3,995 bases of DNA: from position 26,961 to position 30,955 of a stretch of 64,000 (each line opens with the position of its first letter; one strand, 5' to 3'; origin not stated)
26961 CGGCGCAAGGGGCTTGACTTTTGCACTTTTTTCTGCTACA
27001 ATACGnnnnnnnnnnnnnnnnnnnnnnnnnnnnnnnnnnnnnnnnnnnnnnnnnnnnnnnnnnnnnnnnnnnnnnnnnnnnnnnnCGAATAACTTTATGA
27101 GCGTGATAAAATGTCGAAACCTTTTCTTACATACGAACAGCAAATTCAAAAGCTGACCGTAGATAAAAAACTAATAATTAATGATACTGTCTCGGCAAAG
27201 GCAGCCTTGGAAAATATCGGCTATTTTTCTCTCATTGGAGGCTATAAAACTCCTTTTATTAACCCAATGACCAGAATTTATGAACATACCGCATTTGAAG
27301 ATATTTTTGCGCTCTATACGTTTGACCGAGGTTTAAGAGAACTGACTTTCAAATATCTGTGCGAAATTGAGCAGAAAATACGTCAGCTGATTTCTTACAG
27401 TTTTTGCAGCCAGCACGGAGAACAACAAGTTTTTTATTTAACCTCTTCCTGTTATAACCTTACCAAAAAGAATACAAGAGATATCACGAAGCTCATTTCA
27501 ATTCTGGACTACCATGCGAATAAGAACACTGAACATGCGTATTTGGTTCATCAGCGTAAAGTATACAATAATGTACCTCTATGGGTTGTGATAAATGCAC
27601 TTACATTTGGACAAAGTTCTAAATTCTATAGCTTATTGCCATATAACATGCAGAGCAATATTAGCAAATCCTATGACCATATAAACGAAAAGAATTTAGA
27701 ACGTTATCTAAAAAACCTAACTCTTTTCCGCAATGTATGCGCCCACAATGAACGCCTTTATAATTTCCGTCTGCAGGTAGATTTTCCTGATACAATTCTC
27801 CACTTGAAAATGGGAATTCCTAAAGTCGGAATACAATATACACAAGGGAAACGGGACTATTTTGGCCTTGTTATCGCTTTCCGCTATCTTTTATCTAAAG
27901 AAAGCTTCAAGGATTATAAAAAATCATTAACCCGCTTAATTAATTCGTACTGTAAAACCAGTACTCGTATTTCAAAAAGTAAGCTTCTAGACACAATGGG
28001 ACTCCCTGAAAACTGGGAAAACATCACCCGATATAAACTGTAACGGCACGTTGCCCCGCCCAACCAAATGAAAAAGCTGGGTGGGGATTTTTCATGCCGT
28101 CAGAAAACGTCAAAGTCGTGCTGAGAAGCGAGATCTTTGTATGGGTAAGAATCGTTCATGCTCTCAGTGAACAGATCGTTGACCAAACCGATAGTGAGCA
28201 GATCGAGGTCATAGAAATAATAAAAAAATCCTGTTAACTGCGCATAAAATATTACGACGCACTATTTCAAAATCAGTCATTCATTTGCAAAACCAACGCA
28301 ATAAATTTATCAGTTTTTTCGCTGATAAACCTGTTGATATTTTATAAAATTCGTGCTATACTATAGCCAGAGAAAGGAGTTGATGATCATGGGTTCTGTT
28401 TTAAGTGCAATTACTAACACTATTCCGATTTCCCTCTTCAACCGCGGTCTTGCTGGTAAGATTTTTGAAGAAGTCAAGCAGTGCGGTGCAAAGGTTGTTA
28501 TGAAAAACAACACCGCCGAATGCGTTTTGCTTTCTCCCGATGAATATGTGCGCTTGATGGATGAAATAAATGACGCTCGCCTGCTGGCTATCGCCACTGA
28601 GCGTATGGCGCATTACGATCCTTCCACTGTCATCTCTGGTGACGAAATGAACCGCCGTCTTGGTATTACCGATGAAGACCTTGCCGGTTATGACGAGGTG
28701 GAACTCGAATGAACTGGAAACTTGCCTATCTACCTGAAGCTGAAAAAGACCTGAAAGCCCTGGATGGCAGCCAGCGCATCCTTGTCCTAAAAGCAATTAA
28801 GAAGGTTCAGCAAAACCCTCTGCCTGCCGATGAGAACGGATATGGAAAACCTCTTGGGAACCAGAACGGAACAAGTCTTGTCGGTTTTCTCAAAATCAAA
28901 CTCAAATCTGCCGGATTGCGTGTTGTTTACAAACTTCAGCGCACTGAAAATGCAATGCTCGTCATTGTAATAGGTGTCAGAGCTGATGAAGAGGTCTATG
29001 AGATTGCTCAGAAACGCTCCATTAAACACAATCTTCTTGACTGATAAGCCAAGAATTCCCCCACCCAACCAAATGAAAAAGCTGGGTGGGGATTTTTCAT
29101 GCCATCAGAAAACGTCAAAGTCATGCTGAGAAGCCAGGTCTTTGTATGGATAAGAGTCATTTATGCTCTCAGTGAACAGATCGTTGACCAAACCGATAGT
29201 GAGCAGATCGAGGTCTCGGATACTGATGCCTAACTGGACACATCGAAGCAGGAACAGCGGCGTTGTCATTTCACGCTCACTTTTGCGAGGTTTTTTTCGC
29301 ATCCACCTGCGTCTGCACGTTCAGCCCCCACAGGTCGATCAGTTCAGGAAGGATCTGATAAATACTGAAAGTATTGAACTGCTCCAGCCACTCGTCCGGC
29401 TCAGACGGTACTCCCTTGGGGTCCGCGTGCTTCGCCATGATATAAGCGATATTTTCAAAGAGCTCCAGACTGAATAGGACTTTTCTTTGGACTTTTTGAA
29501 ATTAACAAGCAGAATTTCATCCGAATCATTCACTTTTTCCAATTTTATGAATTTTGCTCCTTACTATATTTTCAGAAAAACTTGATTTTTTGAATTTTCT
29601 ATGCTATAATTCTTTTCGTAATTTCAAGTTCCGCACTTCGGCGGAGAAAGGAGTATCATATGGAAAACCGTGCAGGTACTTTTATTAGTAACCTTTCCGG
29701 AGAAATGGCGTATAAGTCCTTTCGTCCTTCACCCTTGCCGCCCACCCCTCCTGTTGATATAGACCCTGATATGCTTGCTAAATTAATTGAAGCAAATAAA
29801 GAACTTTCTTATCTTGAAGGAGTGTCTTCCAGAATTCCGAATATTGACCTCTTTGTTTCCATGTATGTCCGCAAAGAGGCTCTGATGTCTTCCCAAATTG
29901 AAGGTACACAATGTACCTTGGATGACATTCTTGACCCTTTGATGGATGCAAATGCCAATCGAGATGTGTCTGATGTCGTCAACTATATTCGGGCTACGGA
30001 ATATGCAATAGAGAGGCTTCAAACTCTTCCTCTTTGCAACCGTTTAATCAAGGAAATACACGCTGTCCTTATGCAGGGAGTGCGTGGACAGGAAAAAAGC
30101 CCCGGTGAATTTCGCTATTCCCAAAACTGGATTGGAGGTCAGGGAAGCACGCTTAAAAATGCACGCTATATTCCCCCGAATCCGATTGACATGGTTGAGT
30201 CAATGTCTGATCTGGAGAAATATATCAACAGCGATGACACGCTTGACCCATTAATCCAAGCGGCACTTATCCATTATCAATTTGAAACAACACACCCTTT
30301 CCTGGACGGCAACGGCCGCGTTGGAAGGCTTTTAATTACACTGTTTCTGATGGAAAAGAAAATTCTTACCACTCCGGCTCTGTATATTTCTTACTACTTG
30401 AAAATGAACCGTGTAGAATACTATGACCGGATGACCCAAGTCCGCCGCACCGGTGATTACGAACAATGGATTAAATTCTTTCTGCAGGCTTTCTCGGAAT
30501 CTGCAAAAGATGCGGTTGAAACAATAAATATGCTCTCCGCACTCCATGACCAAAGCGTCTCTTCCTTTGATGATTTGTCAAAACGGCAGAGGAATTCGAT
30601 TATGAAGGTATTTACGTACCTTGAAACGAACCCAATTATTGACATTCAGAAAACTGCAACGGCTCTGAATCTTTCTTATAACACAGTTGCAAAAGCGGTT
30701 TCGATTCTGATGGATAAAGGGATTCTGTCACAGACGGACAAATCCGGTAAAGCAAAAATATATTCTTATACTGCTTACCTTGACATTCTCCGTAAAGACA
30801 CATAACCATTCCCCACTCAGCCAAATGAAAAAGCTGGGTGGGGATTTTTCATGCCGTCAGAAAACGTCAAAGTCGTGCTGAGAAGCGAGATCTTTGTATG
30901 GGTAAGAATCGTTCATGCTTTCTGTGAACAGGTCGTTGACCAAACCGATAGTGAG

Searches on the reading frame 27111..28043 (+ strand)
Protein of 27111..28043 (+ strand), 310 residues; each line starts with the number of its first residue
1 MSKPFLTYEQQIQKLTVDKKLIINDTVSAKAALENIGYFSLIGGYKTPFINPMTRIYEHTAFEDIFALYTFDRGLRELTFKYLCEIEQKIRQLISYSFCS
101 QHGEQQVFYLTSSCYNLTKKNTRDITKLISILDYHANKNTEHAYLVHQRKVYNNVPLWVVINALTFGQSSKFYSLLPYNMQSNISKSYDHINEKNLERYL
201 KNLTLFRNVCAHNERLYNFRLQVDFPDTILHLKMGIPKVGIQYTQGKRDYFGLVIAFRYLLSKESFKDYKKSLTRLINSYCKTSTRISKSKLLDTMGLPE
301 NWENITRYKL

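Call 6: search_protein_families(library=pfam, proteins=[window:27111-28043:+], max_evalue=0.01)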
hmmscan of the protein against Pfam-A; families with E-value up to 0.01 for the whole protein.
window:27111-28043:+ (310 aa): 1 family
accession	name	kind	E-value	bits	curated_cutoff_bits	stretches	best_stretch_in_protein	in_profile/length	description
PF07751.16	Abi_2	-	1.7e-45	156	25.6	1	32-218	2-184/184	Abi-like protein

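Call 7: search_protein_families(library=phrogs, proteins=[window:27111-28043:+], max_evalue=0.001)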
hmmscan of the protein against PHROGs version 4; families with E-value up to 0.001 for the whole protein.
window:27111-28043:+ (310 aa): 3 families
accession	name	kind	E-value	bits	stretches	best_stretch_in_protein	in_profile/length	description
phrog_2158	-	moron, auxiliary metabolic gene and host takeover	3e-66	224.9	1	2-306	3-308/315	abortive infection resistance protein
phrog_18101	-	unknown function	1.4e-20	74.6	1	2-106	8-112/119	-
phrog_15617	-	unknown function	1.4e-17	65.2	1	132-305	4-162/165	-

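Call 47: search_protein_families(library=padloc, max_evalue=0.001, proteins=[window:27111-28043:+])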
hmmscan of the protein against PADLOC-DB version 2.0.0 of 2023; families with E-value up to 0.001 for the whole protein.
window:27111-28043:+ (310 aa): 1 family
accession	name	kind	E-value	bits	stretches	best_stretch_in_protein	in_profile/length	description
PDLC02344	AbiD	-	3e-63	212.1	1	2-307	4-276/277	AbiD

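Call 48: search_protein_families(library=ncbifam, max_evalue=0.001, proteins=[window:27111-28043:+])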
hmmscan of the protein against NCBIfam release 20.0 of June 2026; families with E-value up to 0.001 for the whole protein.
window:27111-28043:+ (310 aa): 0 families

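Call 52: find_encoding_contigs(protein=window:27111-28043:+, flank=6000, max_places=10)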
Protein window:27111-28043:+ (310 aa): 2 contigs read that carry it; 2 places shown.
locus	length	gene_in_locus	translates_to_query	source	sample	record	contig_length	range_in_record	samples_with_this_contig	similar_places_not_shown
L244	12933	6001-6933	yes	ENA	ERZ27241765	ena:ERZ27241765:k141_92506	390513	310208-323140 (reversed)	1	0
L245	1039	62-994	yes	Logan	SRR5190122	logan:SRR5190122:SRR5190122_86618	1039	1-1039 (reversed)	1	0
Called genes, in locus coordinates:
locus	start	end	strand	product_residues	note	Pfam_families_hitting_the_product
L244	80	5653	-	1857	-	-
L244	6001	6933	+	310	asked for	PF07751:Abi_2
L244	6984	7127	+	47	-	-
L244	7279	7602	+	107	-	-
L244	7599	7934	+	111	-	-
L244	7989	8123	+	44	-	-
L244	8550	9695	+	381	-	PF13784:Fic_N, PF02661:Fic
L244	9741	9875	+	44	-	-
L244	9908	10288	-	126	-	-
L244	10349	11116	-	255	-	PF01145:Band_7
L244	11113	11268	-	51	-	-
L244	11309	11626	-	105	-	-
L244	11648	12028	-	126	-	PF04883:HK97-gp10_like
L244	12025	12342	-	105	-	PF05521:Phage_HCP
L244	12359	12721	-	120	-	-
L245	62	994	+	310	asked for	PF07751:Abi_2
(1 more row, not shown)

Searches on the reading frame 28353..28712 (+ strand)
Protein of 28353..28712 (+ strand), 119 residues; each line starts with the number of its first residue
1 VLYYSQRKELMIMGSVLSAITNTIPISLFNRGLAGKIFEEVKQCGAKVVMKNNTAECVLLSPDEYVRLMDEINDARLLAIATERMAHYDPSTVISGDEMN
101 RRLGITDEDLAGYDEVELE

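Call 6: search_protein_families(library=pfam, proteins=[window:28353-28712:+], max_evalue=0.01)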
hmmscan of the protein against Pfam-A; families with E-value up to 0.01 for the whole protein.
window:28353-28712:+ (119 aa): 1 family
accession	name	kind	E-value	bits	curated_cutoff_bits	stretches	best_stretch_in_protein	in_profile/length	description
PF02604.26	PhdYeFM_antitox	-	0.002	18.3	29.8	1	23-74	3-54/74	Antitoxin Phd_YefM, type II toxin-antitoxin system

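Call 7: search_protein_families(library=phrogs, proteins=[window:28353-28712:+], max_evalue=0.001)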
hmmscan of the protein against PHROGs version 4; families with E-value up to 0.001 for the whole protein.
window:28353-28712:+ (119 aa): 1 family
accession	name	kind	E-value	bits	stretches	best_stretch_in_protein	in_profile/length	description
phrog_2268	-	moron, auxiliary metabolic gene and host takeover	3.9e-09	37.5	1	48-104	27-80/84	antitoxin from a toxin-antitoxin system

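Call 47: search_protein_families(library=padloc, max_evalue=0.001, proteins=[window:28383-28712:+])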
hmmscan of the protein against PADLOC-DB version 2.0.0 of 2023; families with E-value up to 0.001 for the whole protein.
window:28383-28712:+ (109 aa): 0 families

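Call 48: search_protein_families(library=ncbifam, max_evalue=0.001, proteins=[window:28383-28712:+])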
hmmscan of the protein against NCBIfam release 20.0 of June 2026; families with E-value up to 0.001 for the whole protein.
window:28383-28712:+ (109 aa): 0 families

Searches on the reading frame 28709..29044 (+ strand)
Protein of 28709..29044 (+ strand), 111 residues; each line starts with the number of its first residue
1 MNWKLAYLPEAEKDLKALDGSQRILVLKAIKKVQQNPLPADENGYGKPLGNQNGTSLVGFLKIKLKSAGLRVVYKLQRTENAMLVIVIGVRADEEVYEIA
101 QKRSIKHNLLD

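Call 6: search_protein_families(library=pfam, proteins=[window:28709-29044:+], max_evalue=0.01)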
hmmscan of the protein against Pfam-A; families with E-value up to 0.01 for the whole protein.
window:28709-29044:+ (111 aa): 1 family
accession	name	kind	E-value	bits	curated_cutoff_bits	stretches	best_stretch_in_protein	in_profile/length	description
PF05016.21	ParE_toxin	-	9.5e-05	23.3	23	1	7-92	3-86/89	ParE toxin of type II toxin-antitoxin system, parDE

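Call 7: search_protein_families(library=phrogs, proteins=[window:28709-29044:+], max_evalue=0.001)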
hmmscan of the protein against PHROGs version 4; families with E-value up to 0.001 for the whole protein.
window:28709-29044:+ (111 aa): 1 family
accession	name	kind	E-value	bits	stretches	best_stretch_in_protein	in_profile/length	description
phrog_1213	-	moron, auxiliary metabolic gene and host takeover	1e-07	33.4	1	1-92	1-84/88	RelE-like toxin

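Call 47: search_protein_families(library=padloc, max_evalue=0.001, proteins=[window:28709-29044:+])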
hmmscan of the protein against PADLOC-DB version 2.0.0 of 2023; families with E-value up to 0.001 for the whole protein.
window:28709-29044:+ (111 aa): 0 families

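Call 48: search_protein_families(library=ncbifam, max_evalue=0.001, proteins=[window:28709-29044:+])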
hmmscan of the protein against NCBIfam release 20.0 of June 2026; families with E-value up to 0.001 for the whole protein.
window:28709-29044:+ (111 aa): 0 families

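Call 51: find_encoding_contigs(protein=window:28709-29044:+, flank=6000, max_places=10)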
Protein window:28709-29044:+ (111 aa): 1 contig read that carries it; 1 place shown.
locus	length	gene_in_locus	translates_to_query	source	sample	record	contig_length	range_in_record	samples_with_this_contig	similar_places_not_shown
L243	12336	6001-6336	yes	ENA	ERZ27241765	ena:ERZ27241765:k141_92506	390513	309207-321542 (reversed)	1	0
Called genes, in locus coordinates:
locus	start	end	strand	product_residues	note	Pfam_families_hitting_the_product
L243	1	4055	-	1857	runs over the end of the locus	-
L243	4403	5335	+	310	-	PF07751:Abi_2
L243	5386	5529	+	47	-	-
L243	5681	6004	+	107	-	-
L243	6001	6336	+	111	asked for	-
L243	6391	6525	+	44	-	-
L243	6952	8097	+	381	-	PF13784:Fic_N, PF02661:Fic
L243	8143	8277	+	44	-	-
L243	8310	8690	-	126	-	-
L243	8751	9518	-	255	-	PF01145:Band_7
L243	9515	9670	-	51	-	-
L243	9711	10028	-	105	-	-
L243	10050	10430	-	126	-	PF04883:HK97-gp10_like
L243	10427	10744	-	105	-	PF05521:Phage_HCP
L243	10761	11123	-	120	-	-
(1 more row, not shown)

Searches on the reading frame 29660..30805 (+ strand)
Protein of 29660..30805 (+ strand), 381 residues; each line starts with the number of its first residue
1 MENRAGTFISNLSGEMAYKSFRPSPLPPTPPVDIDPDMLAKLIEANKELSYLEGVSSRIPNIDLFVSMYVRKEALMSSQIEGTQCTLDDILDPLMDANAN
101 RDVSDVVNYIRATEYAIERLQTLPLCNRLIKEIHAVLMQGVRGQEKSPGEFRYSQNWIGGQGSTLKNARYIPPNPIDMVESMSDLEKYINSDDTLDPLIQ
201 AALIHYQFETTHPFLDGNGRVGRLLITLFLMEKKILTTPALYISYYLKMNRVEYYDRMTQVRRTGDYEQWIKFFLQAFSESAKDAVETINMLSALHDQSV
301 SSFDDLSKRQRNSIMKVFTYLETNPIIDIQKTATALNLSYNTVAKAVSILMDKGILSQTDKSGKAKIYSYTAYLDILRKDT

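Call 6: search_protein_families(library=pfam, proteins=[window:29660-30805:+], max_evalue=0.01)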
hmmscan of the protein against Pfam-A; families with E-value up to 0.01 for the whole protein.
window:29660-30805:+ (381 aa): 4 families
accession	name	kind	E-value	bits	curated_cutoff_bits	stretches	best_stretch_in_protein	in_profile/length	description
PF13784.11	Fic_N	-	2.4e-25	88.8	26.7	1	40-118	2-82/82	Fic/DOC family N-terminal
PF02661.23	Fic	-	1.3e-22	80.9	24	1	125-230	2-93/93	Fic/DOC family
PF03965.22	Penicillinase_R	-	0.00044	21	22.6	1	313-370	7-64/115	Penicillinase repressor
PF13412.12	HTH_24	-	0.0096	15.9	21.9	0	317-356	8-47/48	Winged helix-turn-helix DNA-binding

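Call 7: search_protein_families(library=phrogs, proteins=[window:29660-30805:+], max_evalue=0.001)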
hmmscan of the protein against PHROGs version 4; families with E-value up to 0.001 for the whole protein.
window:29660-30805:+ (381 aa): 5 families
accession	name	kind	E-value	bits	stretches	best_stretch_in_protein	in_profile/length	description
phrog_5978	-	unknown function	1.9e-95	321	1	20-378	3-363/364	-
phrog_11900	-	unknown function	1.4e-25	91.2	1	76-279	20-218/230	-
phrog_13548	-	unknown function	8.9e-17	62.1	1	73-298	68-282/379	-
phrog_1687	-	transcription regulation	1.5e-05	26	1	306-369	60-124/162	MarR family transcrition regulator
phrog_577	-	moron, auxiliary metabolic gene and host takeover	0.00042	21.2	0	188-236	43-91/128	Doc-like toxin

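Call 14: find_encoding_contigs(protein=window:29660-30805:+, flank=8000, max_places=10)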
Protein window:29660-30805:+ (381 aa): 2 contigs read that carry it; 2 places shown.
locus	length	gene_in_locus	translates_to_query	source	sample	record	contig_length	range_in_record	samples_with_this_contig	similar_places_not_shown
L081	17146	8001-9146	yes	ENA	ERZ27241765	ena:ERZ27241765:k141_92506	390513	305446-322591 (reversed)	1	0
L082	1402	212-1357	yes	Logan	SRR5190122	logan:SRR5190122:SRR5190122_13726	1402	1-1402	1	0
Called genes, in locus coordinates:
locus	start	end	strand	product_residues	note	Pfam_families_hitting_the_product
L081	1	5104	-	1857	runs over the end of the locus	-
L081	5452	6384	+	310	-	PF07751:Abi_2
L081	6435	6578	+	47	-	-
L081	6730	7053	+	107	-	-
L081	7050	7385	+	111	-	-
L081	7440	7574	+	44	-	-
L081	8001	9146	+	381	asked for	PF13784:Fic_N, PF02661:Fic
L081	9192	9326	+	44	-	-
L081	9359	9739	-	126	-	-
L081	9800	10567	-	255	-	PF01145:Band_7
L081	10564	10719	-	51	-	-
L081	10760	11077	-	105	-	-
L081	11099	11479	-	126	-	PF04883:HK97-gp10_like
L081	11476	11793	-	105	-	PF05521:Phage_HCP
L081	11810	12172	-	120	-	-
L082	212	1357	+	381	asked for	PF13784:Fic_N, PF02661:Fic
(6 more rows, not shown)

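Call 47: search_protein_families(library=padloc, max_evalue=0.001, proteins=[window:29660-30805:+])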
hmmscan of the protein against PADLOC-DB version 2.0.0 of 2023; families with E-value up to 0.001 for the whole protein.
window:29660-30805:+ (381 aa): 11 families
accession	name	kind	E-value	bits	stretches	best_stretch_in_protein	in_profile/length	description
PDLC03963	SoFic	-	5.1e-119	395.8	1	17-379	5-360/361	-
PDLC04840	PDC-S04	-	2.1e-20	71.4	1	73-235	15-179/227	-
PDLC04966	PDC-S24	-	2.4e-20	70.9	1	146-259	250-366/497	-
PDLC04836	PDC-S04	-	6.1e-19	66.1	1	99-274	64-223/244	-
PDLC04837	PDC-S04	-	9.4e-19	65.6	1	77-275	33-221/234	-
PDLC04839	PDC-S04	-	9.7e-08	29.9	1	166-277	95-201/205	-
PDLC01434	CasR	-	0.00013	19.8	1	312-364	128-179/191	"CAS-I,CAS-II,CAS-III,CAS-IV,CAS-V,CAS-VI; associated_signaling"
PDLC04838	PDC-S04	-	0.00025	18.9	1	168-234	101-166/209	-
PDLC01850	CARF3--CARF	-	0.00026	18.9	1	303-370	136-203/209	-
PDLC04841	PDC-S04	-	0.00042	18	1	130-260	145-252/292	-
PDLC01852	CARF3--CARF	-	0.00062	17.8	0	297-371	126-201/208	-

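Call 48: search_protein_families(library=ncbifam, max_evalue=0.001, proteins=[window:29660-30805:+])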
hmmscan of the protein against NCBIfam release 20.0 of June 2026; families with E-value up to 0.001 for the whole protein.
window:29660-30805:+ (381 aa): 2 families
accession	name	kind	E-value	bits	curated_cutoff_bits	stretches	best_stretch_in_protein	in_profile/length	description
NF046030.1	ProtAdlyltaseSoFic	equivalog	6.9e-52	176.6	550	1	25-380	12-358/361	protein adenylyltransferase Fic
TIGR02613.1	mob_myst_B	hypoth_equivalog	5.2e-05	23.2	124.4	1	108-233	30-144/186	mobile mystery protein B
